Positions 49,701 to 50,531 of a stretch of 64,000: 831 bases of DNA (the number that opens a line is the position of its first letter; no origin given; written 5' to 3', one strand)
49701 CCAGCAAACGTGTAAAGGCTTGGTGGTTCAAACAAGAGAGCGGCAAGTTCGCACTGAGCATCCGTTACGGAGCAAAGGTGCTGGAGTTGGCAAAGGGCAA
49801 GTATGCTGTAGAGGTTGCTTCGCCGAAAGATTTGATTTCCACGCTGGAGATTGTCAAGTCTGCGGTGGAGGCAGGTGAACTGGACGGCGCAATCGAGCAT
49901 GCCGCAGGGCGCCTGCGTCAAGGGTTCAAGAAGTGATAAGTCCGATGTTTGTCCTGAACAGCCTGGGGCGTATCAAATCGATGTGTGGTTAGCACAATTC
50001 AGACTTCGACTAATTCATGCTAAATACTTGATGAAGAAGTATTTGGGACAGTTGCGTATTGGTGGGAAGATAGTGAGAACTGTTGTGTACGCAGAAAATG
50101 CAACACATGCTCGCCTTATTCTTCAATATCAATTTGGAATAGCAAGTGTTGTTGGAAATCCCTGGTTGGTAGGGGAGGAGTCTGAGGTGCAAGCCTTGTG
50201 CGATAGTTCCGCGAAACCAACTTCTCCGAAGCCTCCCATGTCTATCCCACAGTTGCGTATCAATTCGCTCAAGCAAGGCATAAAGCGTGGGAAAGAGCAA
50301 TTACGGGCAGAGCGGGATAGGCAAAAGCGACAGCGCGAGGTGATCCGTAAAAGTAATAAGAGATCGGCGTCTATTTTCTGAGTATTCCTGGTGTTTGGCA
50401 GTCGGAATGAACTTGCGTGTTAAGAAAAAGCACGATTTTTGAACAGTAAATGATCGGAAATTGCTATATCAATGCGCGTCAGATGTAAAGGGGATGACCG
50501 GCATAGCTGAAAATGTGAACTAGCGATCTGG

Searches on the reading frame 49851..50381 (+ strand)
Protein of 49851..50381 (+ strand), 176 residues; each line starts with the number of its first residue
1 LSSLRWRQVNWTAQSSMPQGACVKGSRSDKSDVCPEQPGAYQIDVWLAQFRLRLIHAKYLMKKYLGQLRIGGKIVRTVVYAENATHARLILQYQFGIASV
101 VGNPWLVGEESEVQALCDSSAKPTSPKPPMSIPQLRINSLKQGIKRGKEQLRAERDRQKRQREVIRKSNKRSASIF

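Call 7: search_protein_families(library=padloc, proteins=[window:49851-50381:+], max_evalue=1)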
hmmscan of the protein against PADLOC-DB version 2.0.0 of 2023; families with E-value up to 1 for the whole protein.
window:49851-50381:+ (176 aa): 0 families

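Call 16: search_protein_families(library=phrogs, proteins=[window:49851-50381:+], max_evalue=1)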
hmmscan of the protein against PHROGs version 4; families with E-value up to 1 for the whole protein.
window:49851-50381:+ (176 aa): 1 family
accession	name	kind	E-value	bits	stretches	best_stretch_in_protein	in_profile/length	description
phrog_30153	-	unknown function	0.31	12.5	1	81-114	65-96/114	-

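Call 17: search_protein_families(library=ncbifam, proteins=[window:49851-50381:+], max_evalue=1)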
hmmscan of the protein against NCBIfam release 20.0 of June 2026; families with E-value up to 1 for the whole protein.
window:49851-50381:+ (176 aa): 0 families
